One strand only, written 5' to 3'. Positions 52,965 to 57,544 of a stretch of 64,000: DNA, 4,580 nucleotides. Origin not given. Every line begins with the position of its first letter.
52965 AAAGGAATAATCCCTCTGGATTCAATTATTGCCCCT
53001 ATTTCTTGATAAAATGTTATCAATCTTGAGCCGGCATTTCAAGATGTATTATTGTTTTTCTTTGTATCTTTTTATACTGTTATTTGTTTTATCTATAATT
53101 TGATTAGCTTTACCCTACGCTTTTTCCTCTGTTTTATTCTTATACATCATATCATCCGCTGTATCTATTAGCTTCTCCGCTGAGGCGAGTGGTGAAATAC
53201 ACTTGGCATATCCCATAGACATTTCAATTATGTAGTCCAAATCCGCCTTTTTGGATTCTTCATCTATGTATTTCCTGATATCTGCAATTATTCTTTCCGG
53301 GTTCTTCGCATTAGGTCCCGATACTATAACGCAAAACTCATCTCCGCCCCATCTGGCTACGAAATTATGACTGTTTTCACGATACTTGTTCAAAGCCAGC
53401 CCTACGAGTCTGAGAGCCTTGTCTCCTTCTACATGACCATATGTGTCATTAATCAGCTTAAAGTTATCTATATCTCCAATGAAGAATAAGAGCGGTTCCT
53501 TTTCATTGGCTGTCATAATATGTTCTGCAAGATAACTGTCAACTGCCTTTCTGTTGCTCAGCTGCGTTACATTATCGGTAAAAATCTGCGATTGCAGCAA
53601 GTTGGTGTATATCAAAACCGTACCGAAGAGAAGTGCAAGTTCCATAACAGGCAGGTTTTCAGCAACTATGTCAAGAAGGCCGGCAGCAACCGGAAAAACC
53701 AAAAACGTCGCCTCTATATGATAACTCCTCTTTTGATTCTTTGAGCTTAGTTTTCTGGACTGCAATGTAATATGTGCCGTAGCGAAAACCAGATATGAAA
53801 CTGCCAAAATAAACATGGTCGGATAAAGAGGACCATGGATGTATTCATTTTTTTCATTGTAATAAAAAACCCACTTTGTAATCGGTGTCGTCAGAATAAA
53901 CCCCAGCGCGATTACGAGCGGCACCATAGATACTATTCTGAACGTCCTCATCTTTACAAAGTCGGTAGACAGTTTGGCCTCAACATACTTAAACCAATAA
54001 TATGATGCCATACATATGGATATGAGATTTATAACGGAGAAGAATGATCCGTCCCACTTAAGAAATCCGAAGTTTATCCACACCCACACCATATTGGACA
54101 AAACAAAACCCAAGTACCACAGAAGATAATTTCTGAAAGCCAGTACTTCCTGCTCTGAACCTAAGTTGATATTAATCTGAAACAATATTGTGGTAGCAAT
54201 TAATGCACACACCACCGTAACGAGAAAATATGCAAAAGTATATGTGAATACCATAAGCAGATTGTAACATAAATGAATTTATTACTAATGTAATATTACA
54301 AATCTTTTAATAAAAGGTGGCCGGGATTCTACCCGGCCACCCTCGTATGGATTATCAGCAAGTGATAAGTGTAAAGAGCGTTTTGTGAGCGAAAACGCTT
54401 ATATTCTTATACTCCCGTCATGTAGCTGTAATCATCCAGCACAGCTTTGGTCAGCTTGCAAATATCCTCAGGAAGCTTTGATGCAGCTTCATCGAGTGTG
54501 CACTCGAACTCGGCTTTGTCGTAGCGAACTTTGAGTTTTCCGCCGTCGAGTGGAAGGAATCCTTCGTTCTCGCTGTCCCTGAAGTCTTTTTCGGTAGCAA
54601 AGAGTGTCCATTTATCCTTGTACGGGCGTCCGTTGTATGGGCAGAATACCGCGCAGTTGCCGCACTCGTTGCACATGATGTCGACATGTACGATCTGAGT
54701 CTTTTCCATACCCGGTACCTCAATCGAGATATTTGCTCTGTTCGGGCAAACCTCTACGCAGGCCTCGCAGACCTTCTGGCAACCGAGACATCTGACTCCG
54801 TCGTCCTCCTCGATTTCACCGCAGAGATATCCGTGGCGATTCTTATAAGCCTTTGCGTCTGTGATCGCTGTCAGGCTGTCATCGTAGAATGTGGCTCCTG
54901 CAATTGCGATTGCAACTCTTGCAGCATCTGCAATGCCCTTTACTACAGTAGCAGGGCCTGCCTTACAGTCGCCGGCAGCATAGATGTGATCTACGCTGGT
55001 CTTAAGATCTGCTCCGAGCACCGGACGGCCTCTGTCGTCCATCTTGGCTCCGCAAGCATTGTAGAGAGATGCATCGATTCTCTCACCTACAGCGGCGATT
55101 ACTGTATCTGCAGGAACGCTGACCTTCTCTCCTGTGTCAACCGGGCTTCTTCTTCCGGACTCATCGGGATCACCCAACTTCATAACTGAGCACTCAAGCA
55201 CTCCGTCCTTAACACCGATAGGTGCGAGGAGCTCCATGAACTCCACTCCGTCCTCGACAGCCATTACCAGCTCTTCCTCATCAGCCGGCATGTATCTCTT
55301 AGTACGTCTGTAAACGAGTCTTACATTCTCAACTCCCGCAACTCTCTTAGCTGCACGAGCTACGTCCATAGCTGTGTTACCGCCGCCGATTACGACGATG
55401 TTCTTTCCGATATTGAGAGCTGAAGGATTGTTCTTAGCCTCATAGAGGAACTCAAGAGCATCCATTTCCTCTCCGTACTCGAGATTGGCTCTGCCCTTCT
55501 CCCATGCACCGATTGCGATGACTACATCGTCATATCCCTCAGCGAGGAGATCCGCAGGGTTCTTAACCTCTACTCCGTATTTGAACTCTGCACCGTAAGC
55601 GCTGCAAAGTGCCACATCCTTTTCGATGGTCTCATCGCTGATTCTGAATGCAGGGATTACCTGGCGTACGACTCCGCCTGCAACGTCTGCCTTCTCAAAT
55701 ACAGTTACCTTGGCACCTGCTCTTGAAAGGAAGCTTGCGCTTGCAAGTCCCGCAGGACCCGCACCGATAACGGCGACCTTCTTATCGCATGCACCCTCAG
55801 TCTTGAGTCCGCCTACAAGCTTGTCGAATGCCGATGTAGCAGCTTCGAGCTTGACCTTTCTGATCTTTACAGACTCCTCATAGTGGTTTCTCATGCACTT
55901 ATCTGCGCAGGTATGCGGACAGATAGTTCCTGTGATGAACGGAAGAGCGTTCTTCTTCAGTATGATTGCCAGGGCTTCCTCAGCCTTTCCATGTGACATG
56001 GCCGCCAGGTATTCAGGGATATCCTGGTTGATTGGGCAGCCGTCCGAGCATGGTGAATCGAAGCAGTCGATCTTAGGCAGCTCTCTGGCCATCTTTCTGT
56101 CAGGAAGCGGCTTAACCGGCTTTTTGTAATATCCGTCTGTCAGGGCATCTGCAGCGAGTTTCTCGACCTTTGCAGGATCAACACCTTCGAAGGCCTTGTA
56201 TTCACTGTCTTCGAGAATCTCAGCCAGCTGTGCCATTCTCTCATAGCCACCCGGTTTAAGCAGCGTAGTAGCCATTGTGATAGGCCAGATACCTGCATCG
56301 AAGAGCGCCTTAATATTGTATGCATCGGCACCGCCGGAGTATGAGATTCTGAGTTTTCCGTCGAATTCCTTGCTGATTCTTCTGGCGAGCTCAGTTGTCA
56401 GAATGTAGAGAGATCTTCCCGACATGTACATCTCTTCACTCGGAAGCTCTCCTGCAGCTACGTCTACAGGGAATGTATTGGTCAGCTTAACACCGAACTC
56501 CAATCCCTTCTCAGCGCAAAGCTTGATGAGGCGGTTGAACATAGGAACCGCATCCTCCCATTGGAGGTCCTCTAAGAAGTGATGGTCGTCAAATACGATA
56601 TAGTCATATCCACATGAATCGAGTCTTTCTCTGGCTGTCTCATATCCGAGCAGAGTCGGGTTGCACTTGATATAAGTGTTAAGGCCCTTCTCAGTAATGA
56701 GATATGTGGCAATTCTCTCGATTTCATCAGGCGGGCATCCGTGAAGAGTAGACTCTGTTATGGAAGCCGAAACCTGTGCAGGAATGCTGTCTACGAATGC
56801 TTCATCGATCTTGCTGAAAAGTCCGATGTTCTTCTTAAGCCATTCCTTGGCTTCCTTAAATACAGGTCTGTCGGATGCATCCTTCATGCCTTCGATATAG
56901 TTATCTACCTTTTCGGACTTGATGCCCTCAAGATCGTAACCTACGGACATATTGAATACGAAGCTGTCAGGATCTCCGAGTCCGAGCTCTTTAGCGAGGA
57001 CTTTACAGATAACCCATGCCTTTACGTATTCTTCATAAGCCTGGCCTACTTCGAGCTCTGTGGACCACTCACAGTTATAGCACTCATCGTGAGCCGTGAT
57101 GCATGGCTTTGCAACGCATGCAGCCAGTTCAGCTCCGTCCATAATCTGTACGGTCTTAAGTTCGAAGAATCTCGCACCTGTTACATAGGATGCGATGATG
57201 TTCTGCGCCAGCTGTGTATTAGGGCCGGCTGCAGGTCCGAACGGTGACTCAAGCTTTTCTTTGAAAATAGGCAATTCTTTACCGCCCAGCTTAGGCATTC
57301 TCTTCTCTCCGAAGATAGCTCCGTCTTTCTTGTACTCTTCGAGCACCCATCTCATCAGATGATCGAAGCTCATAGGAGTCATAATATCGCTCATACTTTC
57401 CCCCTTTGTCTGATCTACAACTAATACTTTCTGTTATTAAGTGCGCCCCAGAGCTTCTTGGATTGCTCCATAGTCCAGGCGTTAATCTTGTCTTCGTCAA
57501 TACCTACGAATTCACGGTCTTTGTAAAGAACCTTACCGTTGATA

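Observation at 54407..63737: Six-gene ygeX-ygeY-ygeW-carbamate kinase-ssnA-ygfK block: the accessory half of the anaerobic purine/urate degradation system, without its hydroxylase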

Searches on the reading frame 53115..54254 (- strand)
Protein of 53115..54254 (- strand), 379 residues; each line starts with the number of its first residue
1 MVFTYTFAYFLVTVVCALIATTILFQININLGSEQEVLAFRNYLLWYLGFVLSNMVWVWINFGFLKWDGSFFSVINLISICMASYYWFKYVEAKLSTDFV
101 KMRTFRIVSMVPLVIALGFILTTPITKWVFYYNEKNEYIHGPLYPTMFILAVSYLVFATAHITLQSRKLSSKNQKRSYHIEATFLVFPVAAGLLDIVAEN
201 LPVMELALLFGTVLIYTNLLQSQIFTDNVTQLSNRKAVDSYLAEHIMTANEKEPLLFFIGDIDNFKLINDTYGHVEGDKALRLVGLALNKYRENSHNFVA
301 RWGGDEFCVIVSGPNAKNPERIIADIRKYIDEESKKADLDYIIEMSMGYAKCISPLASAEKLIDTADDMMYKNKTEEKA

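Call 6: search_protein_families(library=ncbifam, max_evalue=0.00001, proteins=[window:53115-54254:-])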
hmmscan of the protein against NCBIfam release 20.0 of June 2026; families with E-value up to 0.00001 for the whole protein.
window:53115-54254:- (379 aa): 20 families
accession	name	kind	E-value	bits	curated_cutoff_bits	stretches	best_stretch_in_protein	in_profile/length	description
TIGR00254.1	GGDEF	domain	2.2e-31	108.8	37.4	1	220-377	1-160/168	diguanylate cyclase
NF007423.1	PRK09966.1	equivalog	2.2e-29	102.6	325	1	219-374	234-390/390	diguanylate cyclase DgcN/YfiN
NF007380.0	PRK09894.1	equivalog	1.3e-24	87.1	256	1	218-375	123-278/296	diguanylate cyclase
NF038266.1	diguan_SiaD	equivalog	4.6e-24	85.2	290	1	220-376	90-247/252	biofilm regulation diguanylate cyclase SiaD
NF007135.0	PRK09581.1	equivalog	9.6e-24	84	474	1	225-377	293-448/457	PleD family two-component system response regulator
NF040885.1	diguan_DgcJ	equivalog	2.3e-22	79.5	500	1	216-378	334-490/493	diguanylate cyclase DgcJ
NF041606.1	dguan_cyc_DgcA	equivalog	1.2e-21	77.1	370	1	205-376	160-331/340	diguanylate cyclase DgcA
NF007474.0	PRK10060.1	equivalog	3.4e-21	75.1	782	1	221-378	234-389/663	cyclic di-GMP phosphodiesterase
NF051473.1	DigCycDgcsShew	equivalog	3.7e-21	75.7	400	1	215-376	127-283/291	diguanylate cyclase DgcS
NF047654.1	DiguCycDgcRLepto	equivalog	7.4e-18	64.5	500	1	189-376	95-288/295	diguanylate cyclase DgcR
NF047872.1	GGDEF_GdpS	equivalog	1.8e-16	60.3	400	1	224-377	187-343/355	GGDEF domain-containing protein GdpS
NF045675.1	PhdiestaseDibA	equivalog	1.8e-15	56.3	980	1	221-376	200-356/623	phosphodiesterase DibA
NF007298.0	PRK09776.1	equivalog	9.5e-15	53.5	1135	1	225-373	685-834/1111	diguanylate cyclase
NF011955.1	PRK15426.1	equivalog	1.3e-14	53.3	408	1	217-333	391-507/564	cellulose biosynthesis regulator diguanylate cyclase DgcQ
NF007599.0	PRK10245.1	equivalog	3e-14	52.3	402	1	225-375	211-361/371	diguanylate cyclase AdrA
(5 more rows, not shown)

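Call 42: search_protein_families(library=pfam, max_evalue=0.01, proteins=[L096:2260-3006:-])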
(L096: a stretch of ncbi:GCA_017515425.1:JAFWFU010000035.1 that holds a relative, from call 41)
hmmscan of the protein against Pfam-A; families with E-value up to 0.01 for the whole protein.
L096:2260-3006:- (248 aa): 1 family
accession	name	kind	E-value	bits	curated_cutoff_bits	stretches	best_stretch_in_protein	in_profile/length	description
PF12804.13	NTP_transf_3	-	2.7e-20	73.6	27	1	10-218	2-158/160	MobA-like NTP transferase domain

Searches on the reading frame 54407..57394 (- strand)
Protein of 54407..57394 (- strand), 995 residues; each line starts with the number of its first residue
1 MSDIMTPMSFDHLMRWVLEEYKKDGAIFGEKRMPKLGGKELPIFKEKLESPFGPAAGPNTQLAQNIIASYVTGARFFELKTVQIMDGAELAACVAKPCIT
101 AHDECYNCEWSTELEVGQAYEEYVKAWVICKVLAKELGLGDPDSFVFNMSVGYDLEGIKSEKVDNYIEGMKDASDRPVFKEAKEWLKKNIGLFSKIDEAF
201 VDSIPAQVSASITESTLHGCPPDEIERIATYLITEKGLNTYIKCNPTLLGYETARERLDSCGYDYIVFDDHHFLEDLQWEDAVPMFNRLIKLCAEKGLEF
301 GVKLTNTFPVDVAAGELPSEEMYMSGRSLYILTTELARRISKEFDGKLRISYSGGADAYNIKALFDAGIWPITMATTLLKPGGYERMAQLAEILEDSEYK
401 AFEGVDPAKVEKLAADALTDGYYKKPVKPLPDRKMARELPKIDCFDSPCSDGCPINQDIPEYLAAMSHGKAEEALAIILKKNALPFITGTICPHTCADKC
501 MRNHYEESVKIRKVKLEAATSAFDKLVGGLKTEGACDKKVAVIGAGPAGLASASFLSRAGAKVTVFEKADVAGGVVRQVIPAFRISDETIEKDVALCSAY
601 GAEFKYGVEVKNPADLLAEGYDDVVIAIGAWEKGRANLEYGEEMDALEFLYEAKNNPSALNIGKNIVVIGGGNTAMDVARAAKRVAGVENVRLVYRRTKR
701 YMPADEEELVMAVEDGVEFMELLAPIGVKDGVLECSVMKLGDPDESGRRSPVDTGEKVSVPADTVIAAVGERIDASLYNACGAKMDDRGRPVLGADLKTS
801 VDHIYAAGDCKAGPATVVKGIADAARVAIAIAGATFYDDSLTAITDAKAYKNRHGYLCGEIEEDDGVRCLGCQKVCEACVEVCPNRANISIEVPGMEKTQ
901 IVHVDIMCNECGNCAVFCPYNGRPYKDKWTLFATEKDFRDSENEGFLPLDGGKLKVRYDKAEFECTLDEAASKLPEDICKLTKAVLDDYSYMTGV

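Call 3: search_protein_families(library=ncbifam, proteins=[window:54407-57394:-])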
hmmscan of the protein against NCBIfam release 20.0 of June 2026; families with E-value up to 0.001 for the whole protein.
window:54407-57394:- (995 aa): 78 families (the best 25 are shown)
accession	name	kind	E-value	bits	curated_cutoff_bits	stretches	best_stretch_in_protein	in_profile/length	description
TIGR03315.1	Se_ygfK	equivalog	0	1338.6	835.3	1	2-992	1-1011/1012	putative selenate reductase subunit YgfK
NF009410.0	PRK12771.1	subfamily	4.3e-85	286.4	516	1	446-831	47-441/566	NAD(P)-binding protein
NF009454.0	PRK12814.1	equivalog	4.4e-82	276.5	916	1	443-832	99-497/657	putative NADPH-dependent glutamate synthase small subunit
NF009414.0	PRK12778.1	equivalog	7.3e-72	242.7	1103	1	442-832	332-746/752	bifunctional dihydroorotate dehydrogenase B NAD binding subunit/NADPH-dependent glutamate synthase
TIGR01316.1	gltA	equivalog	1.2e-66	225.4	471.75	1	446-831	35-445/449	NADPH-dependent glutamate synthase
NF010590.0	PRK13984.1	equivalog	1.9e-59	201.3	946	1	448-831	197-602/611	putative oxidoreductase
TIGR01318.1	gltD_gamma_fam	subfamily_domain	1.3e-58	198.7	482.95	1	442-829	43-459/467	glutamate synthase, small subunit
NF009415.0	PRK12779.1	equivalog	1.2e-57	195.6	1519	1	450-837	211-628/944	putative bifunctional glutamate synthase subunit beta/2-polyprenylphenol hydroxylase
NF009408.0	PRK12769.1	equivalog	2.8e-53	181.1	1003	1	447-832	234-648/659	formate-dependent uric acid utilization protein AegA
NF009413.0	PRK12775.1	equivalog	3.1e-52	177.6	1895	1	442-886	334-802/1006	putative trifunctional 2-polyprenylphenol hydroxylase/glutamate synthase subunit beta/ferritin domain-containing protein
NF009409.0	PRK12770.1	subfamily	3e-51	174.6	343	1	535-831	16-346/360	putative glutamate synthase subunit beta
TIGR01317.1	GOGAT_sm_gam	subfamily_domain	6.7e-48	163.7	447.7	1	442-831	45-474/485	glutamate synthase small subunit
NF009451.0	PRK12809.1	equivalog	6.3e-41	140.4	1154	1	448-828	218-627/639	formate-dependent uric acid utilization protein YgfT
NF045663.1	diclust_near_Sec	equivalog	3.5e-29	101.4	530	1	447-654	18-221/759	pyridine nucleotide-disulfide oxidoreductase/dicluster-binding protein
TIGR01350.1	lipoamide_DH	equivalog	1.5e-13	50.3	408.8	1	608-834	119-332/461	dihydrolipoyl dehydrogenase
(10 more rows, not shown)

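Call 4: search_protein_families(library=pfam, proteins=[window:54407-57394:-])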
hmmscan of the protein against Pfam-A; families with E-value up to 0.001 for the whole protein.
window:54407-57394:- (995 aa): 13 families
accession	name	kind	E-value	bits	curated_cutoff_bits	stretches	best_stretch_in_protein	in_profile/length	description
PF07992.20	Pyr_redox_2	-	7.7e-31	108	26.1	1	538-823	1-290/291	Pyridine nucleotide-disulphide oxidoreductase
PF14691.11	Fer4_20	-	4.5e-17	62.3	25.8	1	442-519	25-105/113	Dihydroprymidine dehydrogenase domain II, 4Fe-4S cluster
PF13738.12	Pyr_redox_3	-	3e-13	50.1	30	1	623-808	127-305/305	Pyridine nucleotide-disulphide oxidoreductase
PF00070.33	Pyr_redox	-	8.7e-09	36.2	22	1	539-570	1-32/82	Pyridine nucleotide-disulphide oxidoreductase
PF13450.12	NAD_binding_8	-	1.6e-08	35.1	21.9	1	542-577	1-36/68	NAD(P)-binding Rossmann-like domain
PF01494.25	FAD_binding_3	-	1.8e-06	27.9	22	1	539-570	3-34/349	FAD binding domain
PF01266.30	DAO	-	6.2e-06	26.4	27.9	1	539-574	1-37/353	FAD dependent oxidoreductase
PF12831.13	FAD_oxidored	-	9.2e-05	22.3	27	1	540-576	2-38/416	FAD dependent oxidoreductase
PF13241.12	NAD_binding_7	-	0.00011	23.1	22.1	0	537-646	7-84/104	Putative NAD(P)-binding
PF00743.25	FMO-like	-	0.00026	20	22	0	538-577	2-41/532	Flavin-binding monooxygenase-like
PF00890.30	FAD_binding_2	-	0.00027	20.7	20.4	1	540-574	2-36/414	FAD binding domain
PF03486.20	HI0933_like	-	0.0003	20.8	50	1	539-573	2-36/244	HI0933-like protein Rossmann domain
PF01593.30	Amino_oxidase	-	0.0005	19.9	19.8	0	548-577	2-31/443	Flavin containing amine oxidoreductase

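Call 39: list_cluster_members(proteins=[window:54407-57394:-, window:57421-58761:-, window:62505-63737:-, P0093, P0049, window:53115-54254:-])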
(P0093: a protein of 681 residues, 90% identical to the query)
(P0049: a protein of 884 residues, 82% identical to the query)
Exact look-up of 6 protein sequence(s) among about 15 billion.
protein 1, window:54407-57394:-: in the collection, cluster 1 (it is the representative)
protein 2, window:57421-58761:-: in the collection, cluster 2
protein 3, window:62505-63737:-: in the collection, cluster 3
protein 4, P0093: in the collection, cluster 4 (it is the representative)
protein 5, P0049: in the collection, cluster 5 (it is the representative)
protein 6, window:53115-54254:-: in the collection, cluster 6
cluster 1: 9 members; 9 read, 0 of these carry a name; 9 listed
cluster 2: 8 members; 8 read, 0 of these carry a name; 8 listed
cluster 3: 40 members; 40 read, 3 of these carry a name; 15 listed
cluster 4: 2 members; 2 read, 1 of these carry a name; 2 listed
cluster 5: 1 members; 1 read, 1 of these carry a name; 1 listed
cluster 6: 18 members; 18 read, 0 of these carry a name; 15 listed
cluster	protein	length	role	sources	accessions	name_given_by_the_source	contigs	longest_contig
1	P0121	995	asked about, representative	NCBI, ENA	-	-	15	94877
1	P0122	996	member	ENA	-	-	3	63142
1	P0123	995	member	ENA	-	-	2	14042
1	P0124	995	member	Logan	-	-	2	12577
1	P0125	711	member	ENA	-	-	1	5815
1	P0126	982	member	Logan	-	-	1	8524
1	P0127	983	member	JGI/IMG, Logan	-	-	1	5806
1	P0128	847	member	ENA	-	-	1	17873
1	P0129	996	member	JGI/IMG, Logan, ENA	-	-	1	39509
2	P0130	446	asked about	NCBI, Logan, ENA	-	-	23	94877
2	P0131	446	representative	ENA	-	-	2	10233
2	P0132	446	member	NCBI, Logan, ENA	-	-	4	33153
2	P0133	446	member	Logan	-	-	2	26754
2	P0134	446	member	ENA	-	-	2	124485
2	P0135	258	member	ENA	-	-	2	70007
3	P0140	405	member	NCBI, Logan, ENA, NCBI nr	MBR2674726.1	MAG: diaminopropionate ammonia-lyase [Mogibacterium sp.] | diaminopropionate ammonia-lyase [Mogibacterium sp.]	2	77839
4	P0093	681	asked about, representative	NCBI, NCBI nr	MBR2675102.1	MAG: selenium-dependent xanthine dehydrogenase [Mogibacterium sp.] | selenium-dependent xanthine dehydrogenase [Mogibacterium sp.]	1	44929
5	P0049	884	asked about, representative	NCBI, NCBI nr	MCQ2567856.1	MAG: molybdopterin-dependent oxidoreductase, partial [Mogibacterium sp.] | molybdopterin-dependent oxidoreductase [Mogibacterium sp.]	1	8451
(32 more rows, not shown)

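Call 41: find_encoding_contigs(protein=P0140, flank=10000, max_places=3)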
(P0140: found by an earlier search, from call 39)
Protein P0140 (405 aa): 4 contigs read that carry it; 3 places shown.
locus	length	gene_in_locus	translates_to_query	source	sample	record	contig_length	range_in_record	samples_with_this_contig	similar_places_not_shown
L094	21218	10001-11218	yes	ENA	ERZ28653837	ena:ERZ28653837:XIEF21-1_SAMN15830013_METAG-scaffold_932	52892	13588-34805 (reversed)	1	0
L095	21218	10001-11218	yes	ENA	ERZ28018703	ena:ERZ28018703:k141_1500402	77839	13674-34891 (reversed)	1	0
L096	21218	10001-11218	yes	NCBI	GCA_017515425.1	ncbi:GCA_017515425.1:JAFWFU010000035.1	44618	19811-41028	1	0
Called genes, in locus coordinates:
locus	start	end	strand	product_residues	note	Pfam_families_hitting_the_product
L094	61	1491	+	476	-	PF00860:Xan_ur_permease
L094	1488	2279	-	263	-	PF19842:YqeC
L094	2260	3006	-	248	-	-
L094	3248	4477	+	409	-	PF02608:Bmp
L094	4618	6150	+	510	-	PF00005:ABC_tran, PF13304:AAA_21 (faint), PF00005:ABC_tran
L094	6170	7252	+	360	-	PF02653:BPD_transp_2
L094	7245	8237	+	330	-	PF02653:BPD_transp_2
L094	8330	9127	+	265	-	-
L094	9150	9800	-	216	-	PF08348:PAS_6, PF13309:HTH_22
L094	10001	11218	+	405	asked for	PF00291:PALP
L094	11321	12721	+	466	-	PF01546:Peptidase_M20, PF07687:M20_dimer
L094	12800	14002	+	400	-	PF02729:OTCace_N, PF00185:OTCace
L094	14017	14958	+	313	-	PF00696:AA_kinase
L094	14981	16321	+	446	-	PF01979:Amidohydro_1, PF07969:Amidohydro_3 (faint)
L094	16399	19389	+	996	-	PF14691:Fer4_20, PF00070:Pyr_redox (faint), PF01266:DAO (weak), PF01494:FAD_binding_3 (weak), PF07992:Pyr_redox_2, PF13450:NAD_binding_8, PF13738:Pyr_redox_3 (weak)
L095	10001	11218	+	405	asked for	PF00291:PALP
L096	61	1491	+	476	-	PF00860:Xan_ur_permease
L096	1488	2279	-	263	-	PF19842:YqeC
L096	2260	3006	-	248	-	-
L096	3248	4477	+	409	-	PF02608:Bmp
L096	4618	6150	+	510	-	PF00005:ABC_tran, PF13304:AAA_21 (faint), PF00005:ABC_tran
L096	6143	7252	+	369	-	PF02653:BPD_transp_2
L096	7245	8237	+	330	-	PF02653:BPD_transp_2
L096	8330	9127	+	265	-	-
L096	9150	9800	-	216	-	PF08348:PAS_6, PF13309:HTH_22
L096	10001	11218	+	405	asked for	PF00291:PALP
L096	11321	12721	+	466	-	PF01546:Peptidase_M20, PF07687:M20_dimer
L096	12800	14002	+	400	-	PF02729:OTCace_N, PF00185:OTCace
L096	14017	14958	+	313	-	PF00696:AA_kinase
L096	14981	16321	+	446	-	PF01979:Amidohydro_1, PF07969:Amidohydro_3 (faint)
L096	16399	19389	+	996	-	PF14691:Fer4_20, PF00070:Pyr_redox (faint), PF01266:DAO (weak), PF01494:FAD_binding_3 (weak), PF07992:Pyr_redox_2, PF13450:NAD_binding_8, PF13738:Pyr_redox_3 (weak)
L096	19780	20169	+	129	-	PF28011:GrdX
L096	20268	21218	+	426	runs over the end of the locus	PF09338:Gly_reductase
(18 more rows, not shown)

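Call 42: search_protein_families(library=pfam, max_evalue=0.01, proteins=[L096:2260-3006:-])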
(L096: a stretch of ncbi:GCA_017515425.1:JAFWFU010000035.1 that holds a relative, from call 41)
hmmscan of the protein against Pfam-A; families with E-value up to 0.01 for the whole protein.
L096:2260-3006:- (248 aa): 1 family
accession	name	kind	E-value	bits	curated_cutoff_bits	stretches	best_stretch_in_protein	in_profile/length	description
PF12804.13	NTP_transf_3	-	2.7e-20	73.6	27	1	10-218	2-158/160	MobA-like NTP transferase domain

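Call 45: find_encoding_contigs(protein=window:54407-57394:-, flank=3000, max_places=10)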
Protein window:54407-57394:- (995 aa): 14 contigs read that carry it; 6 places shown.
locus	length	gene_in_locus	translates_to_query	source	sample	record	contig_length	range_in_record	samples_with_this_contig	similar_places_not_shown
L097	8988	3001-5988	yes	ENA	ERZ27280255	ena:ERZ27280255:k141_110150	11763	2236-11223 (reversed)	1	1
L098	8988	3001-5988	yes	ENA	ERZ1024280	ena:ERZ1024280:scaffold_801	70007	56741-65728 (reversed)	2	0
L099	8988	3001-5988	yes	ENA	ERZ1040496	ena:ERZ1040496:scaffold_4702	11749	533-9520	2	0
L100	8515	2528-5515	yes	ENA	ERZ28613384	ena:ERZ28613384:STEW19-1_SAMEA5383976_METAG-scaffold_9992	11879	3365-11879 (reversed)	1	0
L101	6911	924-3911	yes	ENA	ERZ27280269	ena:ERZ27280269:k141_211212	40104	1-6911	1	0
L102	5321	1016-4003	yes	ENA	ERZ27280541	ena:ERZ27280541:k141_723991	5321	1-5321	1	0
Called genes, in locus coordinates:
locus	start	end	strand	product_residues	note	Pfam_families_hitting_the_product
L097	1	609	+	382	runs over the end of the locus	?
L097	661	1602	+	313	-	PF00696:AA_kinase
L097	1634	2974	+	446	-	PF22039:HUTI_composite_bact, PF01979:Amidohydro_1, PF07969:Amidohydro_3 (faint)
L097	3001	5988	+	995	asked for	PF14691:Fer4_20, PF00070:Pyr_redox (faint), PF01266:DAO (weak), PF01494:FAD_binding_3 (weak), PF07992:Pyr_redox_2, PF13450:NAD_binding_8, PF13738:Pyr_redox_3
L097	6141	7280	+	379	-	PF00990:GGDEF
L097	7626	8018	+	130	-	PF28011:GrdX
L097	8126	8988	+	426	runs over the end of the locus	PF09338:Gly_reductase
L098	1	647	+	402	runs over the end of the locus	PF02729:OTCace_N, PF00185:OTCace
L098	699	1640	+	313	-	PF00696:AA_kinase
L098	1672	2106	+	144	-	PF22039:HUTI_composite_bact, PF07969:Amidohydro_3 (weak), PF01979:Amidohydro_1 (weak)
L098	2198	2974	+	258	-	PF01979:Amidohydro_1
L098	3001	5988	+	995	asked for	PF14691:Fer4_20, PF00070:Pyr_redox (faint), PF01266:DAO (weak), PF01494:FAD_binding_3 (weak), PF07992:Pyr_redox_2, PF13450:NAD_binding_8, PF13738:Pyr_redox_3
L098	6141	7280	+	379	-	PF00990:GGDEF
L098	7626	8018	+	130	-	PF28011:GrdX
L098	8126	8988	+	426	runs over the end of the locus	PF09338:Gly_reductase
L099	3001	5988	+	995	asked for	PF14691:Fer4_20, PF00070:Pyr_redox (faint), PF01266:DAO (weak), PF01494:FAD_binding_3 (weak), PF07992:Pyr_redox_2, PF13450:NAD_binding_8, PF13738:Pyr_redox_3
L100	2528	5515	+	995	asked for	PF14691:Fer4_20, PF00070:Pyr_redox (faint), PF01266:DAO (weak), PF01494:FAD_binding_3 (weak), PF07992:Pyr_redox_2, PF13450:NAD_binding_8, PF13738:Pyr_redox_3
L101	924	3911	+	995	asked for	PF14691:Fer4_20, PF00070:Pyr_redox (faint), PF01266:DAO (weak), PF01494:FAD_binding_3 (weak), PF07992:Pyr_redox_2, PF13450:NAD_binding_8, PF13738:Pyr_redox_3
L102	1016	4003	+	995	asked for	PF14691:Fer4_20, PF00070:Pyr_redox (faint), PF01266:DAO (weak), PF01494:FAD_binding_3 (weak), PF07992:Pyr_redox_2, PF13450:NAD_binding_8, PF13738:Pyr_redox_3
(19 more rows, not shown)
